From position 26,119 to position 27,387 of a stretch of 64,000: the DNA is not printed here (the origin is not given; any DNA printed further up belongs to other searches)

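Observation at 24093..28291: Tightly coupled four-gene operon with an unusual enzyme combination: PcaD-like hydrolase, omega-transaminase, ACMSD-type decarboxylase, Gfo/Idh/MocA oxidoreductase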

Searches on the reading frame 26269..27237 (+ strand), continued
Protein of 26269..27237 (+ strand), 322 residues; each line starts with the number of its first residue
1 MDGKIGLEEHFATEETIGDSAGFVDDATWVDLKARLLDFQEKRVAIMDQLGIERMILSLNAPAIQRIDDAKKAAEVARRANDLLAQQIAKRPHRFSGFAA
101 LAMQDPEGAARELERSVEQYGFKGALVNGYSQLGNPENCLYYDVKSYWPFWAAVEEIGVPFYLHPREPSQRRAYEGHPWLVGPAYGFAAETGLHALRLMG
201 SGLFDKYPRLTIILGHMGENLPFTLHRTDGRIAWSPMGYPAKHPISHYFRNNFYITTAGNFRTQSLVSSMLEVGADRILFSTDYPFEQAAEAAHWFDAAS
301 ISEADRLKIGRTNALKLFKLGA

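Call 42: search_solved_structures(query=window:26269-27237:+, max_evalue=1e-100, show_alignments=2)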
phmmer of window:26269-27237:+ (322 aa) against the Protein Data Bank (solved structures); distinct sequences matched with E-value up to 1e-100: 2.
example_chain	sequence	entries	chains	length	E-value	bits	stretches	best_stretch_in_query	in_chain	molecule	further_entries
3s4t_A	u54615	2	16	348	4.5e-135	453.7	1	1-321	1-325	Amidohydrolase 2 | Gamma-resorcylate decarboxylase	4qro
2dvt_A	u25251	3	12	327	7.3e-131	439.8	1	1-321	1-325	Thermophilic reversible gamma-resorcylate decarboxylase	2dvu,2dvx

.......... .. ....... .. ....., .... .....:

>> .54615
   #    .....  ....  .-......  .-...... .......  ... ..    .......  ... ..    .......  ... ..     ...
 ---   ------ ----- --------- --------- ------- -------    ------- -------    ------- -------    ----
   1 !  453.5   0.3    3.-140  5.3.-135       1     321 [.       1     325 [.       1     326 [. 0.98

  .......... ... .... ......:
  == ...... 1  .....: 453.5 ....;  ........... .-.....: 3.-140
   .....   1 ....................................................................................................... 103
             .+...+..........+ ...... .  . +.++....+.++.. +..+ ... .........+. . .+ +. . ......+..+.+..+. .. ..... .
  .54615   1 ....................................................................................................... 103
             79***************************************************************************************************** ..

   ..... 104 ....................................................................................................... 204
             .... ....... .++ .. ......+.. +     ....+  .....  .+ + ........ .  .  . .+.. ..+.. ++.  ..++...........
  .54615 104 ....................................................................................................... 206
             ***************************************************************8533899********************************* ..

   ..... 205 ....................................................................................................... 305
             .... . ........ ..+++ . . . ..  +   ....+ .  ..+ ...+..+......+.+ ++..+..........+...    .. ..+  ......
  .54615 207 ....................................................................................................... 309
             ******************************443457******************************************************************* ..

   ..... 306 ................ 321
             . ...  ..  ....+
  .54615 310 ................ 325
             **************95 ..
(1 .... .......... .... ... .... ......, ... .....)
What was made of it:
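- On Gamma-resorcylate decarboxylase (ACMSD-related Amidohydro_2 decarboxylases): Two 2-residue deletions relative to the crystallised enzymes (call 42) leave specificity open.
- The window's RSD clade carries two 2-residue deletions relative to the characterised enzymes, which could change specificity (call 42).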

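Call 43: find_encoding_contigs(protein=P0006, flank=8000, max_places=1)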
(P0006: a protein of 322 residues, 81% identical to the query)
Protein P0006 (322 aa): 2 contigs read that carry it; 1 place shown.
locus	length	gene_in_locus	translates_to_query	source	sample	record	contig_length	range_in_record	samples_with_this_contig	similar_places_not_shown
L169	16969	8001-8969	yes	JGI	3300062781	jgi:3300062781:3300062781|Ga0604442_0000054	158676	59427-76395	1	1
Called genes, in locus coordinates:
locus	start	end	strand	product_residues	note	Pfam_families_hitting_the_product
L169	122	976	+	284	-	PF01557:FAA_hydrolase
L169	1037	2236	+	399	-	PF02771:Acyl-CoA_dh_N (weak), PF08028:Acyl-CoA_dh_2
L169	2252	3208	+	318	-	PF00903:Glyoxalase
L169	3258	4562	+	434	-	PF13433:Peripla_BP_5 (faint), PF13458:Peripla_BP_6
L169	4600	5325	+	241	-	PF00005:ABC_tran, PF12399:BCA_ABC_TP_C (weak)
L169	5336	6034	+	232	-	PF00005:ABC_tran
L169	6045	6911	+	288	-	PF02653:BPD_transp_2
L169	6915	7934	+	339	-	PF02653:BPD_transp_2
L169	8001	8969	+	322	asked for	PF04909:Amidohydro_2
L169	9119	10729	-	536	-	PF01266:DAO (weak), PF01494:FAD_binding_3, PF21274:Rng_hyd_C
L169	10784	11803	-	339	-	PF04909:Amidohydro_2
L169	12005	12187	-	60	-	-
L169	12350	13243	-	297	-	PF12844:HTH_19 (weak), PF13560:HTH_31, PF01381:HTH_3, PF13671:AAA_33 (faint), PF13238:AAA_18 (weak), PF01202:SKI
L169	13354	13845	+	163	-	PF00258:Flavodoxin_1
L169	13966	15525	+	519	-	PF00501:AMP-binding, PF13193:AMP-binding_C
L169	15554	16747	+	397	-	PF13458:Peripla_BP_6, PF13433:Peripla_BP_5, PF01094:ANF_receptor (weak)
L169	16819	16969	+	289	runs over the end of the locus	PF02653:BPD_transp_2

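Call 44: find_encoding_contigs(protein=P0010, flank=8000, max_places=1)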
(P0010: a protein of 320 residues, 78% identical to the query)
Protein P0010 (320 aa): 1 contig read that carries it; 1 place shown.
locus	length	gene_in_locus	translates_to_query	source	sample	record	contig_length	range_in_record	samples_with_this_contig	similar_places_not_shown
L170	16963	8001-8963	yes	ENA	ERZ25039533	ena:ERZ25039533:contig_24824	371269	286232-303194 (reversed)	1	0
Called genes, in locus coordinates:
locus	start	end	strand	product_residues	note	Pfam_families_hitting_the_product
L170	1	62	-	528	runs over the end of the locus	PF00089:Trypsin, PF13365:Trypsin_2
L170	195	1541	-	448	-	-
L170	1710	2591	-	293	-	-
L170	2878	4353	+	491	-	-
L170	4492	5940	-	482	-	PF01943:Polysacc_synt, PF13440:Polysacc_synt_3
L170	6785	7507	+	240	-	-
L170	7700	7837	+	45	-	-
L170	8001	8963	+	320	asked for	PF04909:Amidohydro_2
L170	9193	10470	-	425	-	PF13433:Peripla_BP_5, PF13458:Peripla_BP_6, PF01094:ANF_receptor (weak), PF13433:Peripla_BP_5 (weak)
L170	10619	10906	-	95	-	-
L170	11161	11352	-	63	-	PF00005:ABC_tran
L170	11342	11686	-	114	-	PF12399:BCA_ABC_TP_C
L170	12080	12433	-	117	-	PF02653:BPD_transp_2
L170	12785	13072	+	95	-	-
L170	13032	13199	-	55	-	-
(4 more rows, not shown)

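Call 45: find_encoding_contigs(protein=P0021, flank=8000, max_places=1)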
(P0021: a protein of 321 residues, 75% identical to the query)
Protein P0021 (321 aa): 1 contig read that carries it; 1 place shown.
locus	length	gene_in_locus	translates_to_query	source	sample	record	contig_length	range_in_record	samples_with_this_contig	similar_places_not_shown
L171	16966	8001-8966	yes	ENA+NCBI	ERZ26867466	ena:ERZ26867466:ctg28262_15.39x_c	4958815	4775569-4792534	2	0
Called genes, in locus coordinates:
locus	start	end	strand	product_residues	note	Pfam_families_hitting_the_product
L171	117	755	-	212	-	PF00440:TetR_N, PF13305:TetR_C_33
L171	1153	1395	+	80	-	PF01541:GIY-YIG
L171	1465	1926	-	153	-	PF01152:Bac_globin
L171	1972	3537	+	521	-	PF01935:DUF87, PF05872:HerA_C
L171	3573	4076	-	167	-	PF00210:Ferritin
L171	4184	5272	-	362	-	PF24298:DUF7482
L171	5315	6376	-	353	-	PF01557:FAA_hydrolase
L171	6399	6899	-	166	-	PF00903:Glyoxalase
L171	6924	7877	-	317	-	PF03401:TctC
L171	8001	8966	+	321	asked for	PF04909:Amidohydro_2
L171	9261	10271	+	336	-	PF02541:Ppx-GppA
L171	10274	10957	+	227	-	PF01728:FtsJ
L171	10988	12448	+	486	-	PF01425:Amidase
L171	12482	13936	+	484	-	PF01425:Amidase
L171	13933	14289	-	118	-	PF18856:baeRF_family12, PF10116:Host_attach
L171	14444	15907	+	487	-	PF00478:IMPDH, PF00571:CBS, PF03060:NMO, PF01070:FMN_dh (weak)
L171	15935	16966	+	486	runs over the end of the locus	PF22458:RsmF-B_ferredox, PF01209:Ubie_methyltran (weak), PF01189:Methyltr_RsmB-F, PF13649:Methyltransf_25 (faint), PF13847:Methyltransf_31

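Call 67: search_dna_similar(query=window:26269-27237:+, collection=plasmids, mode=protein, max_rows=25, max_evalue=1e-60)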
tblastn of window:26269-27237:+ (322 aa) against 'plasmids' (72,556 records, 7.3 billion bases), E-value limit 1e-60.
Records with a match: 111; places in all: 113; records where one place covers at least 80% of the query: 110.
Best place of each record, by identity: 60-80% 80; <60% 31.
By first word of the organism name: Rhizobium 72; Variovorax 6; Paraburkholderia 6; Burkholderia 5; Caballeronia 5; Neorhizobium 2; Pantoea 2; Klebsiella 2; Thioclava 2; Agrobacterium 1; and 8 more.
By predicted mobility (MOB-suite, as given by PLSDB): non-mobilizable 57; conjugative 48; mobilizable 6.
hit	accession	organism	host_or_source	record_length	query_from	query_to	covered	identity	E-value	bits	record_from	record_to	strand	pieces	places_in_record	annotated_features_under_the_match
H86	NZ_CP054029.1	Rhizobium hidalgonense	Pisum sativum l. (pea),Pure culture,Pea ...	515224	1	320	99%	63.9%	3e-133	424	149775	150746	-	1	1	tsdA: gamma-resorcylate decarboxylase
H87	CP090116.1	Rhizobium leguminosarum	Trifolium ambiguum,Cell culture,Plant ...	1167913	1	320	98%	64.3%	2e-112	432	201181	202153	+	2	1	none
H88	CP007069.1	Rhizobium leguminosarum bv. trifolii CB782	plant root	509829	1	320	99%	63.6%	3e-133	424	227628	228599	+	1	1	amidohydrolase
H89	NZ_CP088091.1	Rhizobium laguerreae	cell culture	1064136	1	320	99%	63.6%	3e-132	421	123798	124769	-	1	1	none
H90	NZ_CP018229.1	Rhizobium leguminosarum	Vavilovia formosa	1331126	1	320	99%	63.6%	5e-132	421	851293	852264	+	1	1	record has no annotation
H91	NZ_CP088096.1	Rhizobium sp. SU303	cell culture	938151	1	320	99%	63.6%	5e-132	421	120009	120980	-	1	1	tsdA: gamma-resorcylate decarboxylase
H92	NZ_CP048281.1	Rhizobium leguminosarum bv. viciae 248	Fava bean,whole organism,nodules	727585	1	320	99%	63.6%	5e-132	421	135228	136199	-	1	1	tsdA: gamma-resorcylate decarboxylase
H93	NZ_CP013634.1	Rhizobium sp. N324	Phaseolus vulgaris,Whole ...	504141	1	320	99%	63.6%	2e-131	419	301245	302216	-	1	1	tsdA: gamma-resorcylate decarboxylase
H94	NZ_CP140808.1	Rhizobium beringeri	Trifolium pratense,whole organism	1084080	1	320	99%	63.3%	2e-132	422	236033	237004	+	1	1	record has no annotation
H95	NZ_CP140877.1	Rhizobium beringeri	Trifolium pratense,whole organism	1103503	1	320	99%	63.3%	2e-132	422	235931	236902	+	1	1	record has no annotation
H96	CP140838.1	Rhizobium beringeri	Trifolium pratense,whole organism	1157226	1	320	99%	63.3%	2e-132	422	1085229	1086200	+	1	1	tsdA: gamma-resorcylate decarboxylase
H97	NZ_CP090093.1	Rhizobium leguminosarum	Galega,Cell culture,Plant nodule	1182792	1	320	99%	63.3%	2e-132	422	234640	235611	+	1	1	record has no annotation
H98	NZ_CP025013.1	Rhizobium leguminosarum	Lotus corniculatus,Bacteria culture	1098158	1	320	99%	63.3%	3e-132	422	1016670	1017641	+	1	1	record has no annotation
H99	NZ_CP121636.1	Rhizobium leguminosarum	Trifolium ambiguum,cell culture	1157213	1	320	99%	63.3%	3e-132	421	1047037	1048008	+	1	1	record has no annotation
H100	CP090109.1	Rhizobium leguminosarum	Trifolium ambiguum,Cell culture,Plant ...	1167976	1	320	99%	63.3%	3e-132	421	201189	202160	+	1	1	tsdA: gamma-resorcylate decarboxylase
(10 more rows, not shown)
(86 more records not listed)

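Call 70: get_annotated_region(hit=H92, flank=7000)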
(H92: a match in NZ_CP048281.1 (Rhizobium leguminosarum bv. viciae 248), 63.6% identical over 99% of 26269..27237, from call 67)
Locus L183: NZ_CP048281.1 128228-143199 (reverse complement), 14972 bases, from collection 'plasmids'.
description: Rhizobium leguminosarum bv. viciae 248 plasmid pRle248e, complete sequence
organism: Rhizobium leguminosarum bv. viciae 248 (NCBI taxid 936136)
taxonomy: Bacteria; Pseudomonadota; Alphaproteobacteria; Hyphomicrobiales; Rhizobiaceae; Rhizobium; Rhizobium leguminosarum; Rhizobium leguminosarum bv. viciae 248
host: -; source: Fava bean,whole organism,nodules; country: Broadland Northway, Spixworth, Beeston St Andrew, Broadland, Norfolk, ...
typing (MOB-suite, as given by PLSDB): non-mobilizable
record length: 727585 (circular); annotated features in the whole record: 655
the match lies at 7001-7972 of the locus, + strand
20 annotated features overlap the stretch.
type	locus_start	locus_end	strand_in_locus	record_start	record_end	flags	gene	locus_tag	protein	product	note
CDS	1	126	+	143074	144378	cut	-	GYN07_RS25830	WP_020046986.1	ABC transporter substrate-binding protein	-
CDS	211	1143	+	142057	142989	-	-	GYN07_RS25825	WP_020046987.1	sugar ABC transporter permease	-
CDS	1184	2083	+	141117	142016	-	-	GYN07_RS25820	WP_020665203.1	carbohydrate ABC transporter permease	GO:0008643 - carbohydrate transport [Evidence IEA]; GO:0055085 - transmembrane transport [Evidence IEA]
CDS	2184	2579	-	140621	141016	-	-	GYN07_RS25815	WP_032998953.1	hypothetical protein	-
CDS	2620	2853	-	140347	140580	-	-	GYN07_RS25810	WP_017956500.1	BrnA antitoxin family protein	-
CDS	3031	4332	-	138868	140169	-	-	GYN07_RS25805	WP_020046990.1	aromatic acid/H+ symport family MFS transporter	-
CDS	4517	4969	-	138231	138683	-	-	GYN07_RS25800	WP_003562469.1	MarR family transcriptional regulator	GO:0006355 - regulation of DNA-templated transcription [Evidence IEA]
CDS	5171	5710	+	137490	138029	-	-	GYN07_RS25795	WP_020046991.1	flavin reductase family protein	-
CDS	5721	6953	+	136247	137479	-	-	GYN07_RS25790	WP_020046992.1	flavin-dependent monooxygenase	-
CDS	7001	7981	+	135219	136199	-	tsdA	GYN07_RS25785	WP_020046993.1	gamma-resorcylate decarboxylase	-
CDS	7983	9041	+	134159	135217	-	-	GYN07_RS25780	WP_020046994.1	maleylacetate reductase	-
CDS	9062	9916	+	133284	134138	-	-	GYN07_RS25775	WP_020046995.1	dioxygenase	GO:0009712 - catechol-containing compound metabolic process [Evidence IEA]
CDS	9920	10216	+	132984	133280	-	-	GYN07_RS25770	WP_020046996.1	YciI family protein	-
CDS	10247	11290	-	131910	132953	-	ligD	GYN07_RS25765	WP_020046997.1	non-homologous end-joining DNA ligase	GO:0006310 - DNA recombination [Evidence IEA]; GO:0006281 - DNA repair [Evidence IEA]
CDS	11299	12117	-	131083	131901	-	-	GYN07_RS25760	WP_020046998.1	Ku protein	GO:0006303 - double-strand break repair via nonhomologous end joining [Evidence IEA]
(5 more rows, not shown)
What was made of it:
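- On Gamma-resorcylate catabolic gene cluster (gra/tsd type): They are present in R. leguminosarum pRle248e (call 70).
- Decarboxylase: MarR, flavin reductase, flavin monooxygenase, tsdA, maleylacetate reductase and dioxygenase in R. leguminosarum (call 70); FAH, extradiol dioxygenase and hydroxylases in L169 and L171 (calls 43, 45).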
